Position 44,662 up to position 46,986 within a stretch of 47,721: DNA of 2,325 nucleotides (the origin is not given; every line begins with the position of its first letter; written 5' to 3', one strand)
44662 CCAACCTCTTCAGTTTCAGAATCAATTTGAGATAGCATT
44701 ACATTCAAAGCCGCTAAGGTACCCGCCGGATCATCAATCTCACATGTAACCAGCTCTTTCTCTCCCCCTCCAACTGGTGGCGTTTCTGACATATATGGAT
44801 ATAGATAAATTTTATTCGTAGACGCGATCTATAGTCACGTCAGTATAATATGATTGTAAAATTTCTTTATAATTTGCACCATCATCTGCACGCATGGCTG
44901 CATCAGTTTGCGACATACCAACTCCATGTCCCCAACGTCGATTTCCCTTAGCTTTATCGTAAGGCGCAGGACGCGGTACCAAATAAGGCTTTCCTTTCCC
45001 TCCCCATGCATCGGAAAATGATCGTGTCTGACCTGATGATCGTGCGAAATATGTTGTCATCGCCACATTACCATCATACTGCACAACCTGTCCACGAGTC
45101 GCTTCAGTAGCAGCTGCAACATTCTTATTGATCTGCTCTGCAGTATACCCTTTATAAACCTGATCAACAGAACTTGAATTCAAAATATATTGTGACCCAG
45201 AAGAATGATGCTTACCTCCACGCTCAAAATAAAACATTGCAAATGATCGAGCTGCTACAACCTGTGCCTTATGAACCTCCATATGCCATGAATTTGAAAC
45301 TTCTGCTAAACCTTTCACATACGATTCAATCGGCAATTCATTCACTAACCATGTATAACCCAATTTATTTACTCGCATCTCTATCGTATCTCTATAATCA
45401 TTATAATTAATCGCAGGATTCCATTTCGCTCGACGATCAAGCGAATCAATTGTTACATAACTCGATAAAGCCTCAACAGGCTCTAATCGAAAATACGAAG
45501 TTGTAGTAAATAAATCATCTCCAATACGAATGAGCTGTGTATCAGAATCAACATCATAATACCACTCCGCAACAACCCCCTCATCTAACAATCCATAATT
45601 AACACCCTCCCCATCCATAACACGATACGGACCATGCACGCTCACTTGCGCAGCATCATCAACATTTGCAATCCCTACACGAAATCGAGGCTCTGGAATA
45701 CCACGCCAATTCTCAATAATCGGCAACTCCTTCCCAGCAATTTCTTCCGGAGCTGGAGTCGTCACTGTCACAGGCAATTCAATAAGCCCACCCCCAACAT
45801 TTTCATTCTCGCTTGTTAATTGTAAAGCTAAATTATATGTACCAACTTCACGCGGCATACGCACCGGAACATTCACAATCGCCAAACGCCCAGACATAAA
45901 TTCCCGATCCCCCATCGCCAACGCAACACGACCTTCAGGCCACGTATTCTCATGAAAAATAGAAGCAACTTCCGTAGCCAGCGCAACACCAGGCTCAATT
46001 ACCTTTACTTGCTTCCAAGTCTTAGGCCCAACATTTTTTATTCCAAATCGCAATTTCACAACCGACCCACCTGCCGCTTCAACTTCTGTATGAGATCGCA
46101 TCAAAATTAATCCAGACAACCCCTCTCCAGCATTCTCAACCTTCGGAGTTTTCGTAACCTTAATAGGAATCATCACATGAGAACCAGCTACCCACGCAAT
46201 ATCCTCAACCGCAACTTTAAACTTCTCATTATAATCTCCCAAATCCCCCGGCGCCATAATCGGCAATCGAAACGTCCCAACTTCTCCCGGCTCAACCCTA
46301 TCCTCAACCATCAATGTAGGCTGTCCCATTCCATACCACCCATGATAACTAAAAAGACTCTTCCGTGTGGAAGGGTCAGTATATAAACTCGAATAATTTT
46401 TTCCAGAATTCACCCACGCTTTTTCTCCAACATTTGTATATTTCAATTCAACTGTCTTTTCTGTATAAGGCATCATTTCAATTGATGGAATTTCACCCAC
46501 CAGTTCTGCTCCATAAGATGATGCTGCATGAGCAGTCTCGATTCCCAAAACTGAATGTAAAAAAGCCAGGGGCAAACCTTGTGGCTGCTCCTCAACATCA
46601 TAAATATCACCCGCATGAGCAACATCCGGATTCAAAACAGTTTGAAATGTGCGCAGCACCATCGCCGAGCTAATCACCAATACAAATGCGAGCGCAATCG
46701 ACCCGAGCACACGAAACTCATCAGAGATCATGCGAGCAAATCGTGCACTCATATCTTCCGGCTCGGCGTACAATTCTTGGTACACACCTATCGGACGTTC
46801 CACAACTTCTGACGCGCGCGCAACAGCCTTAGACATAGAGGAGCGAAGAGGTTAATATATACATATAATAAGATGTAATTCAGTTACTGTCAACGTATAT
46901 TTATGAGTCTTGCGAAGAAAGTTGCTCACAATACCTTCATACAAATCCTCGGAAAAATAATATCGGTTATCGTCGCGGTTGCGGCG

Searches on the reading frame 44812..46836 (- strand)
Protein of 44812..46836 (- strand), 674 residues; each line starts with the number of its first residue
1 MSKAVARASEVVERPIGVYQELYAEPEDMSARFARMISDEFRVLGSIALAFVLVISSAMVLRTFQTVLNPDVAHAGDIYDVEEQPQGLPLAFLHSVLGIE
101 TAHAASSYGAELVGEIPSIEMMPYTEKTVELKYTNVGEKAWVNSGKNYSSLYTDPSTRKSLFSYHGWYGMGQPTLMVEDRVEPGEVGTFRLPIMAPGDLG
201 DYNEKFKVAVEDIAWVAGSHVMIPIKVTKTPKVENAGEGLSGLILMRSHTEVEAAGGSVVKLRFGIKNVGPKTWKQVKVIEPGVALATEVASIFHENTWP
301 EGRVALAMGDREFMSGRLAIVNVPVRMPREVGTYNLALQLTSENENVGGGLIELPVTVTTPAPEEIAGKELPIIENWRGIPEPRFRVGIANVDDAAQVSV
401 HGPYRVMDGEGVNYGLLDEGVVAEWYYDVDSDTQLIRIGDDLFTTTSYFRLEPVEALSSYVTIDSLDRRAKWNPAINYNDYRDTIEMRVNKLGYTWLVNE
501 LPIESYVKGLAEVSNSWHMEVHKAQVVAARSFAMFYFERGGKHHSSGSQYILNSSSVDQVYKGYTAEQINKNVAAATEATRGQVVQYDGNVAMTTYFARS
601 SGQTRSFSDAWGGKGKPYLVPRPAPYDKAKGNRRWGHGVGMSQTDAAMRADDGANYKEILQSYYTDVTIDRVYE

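Call 80: search_protein_families(library=pfam, max_evalue=0.00001, proteins=[window:44812-46836:-])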
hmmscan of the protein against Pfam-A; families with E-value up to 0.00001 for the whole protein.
window:44812-46836:- (674 aa): 1 family
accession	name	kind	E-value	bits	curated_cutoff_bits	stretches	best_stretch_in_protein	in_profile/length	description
PF08486.15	SpoIID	-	2.9e-17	63.5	23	1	495-587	5-97/97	Stage II sporulation protein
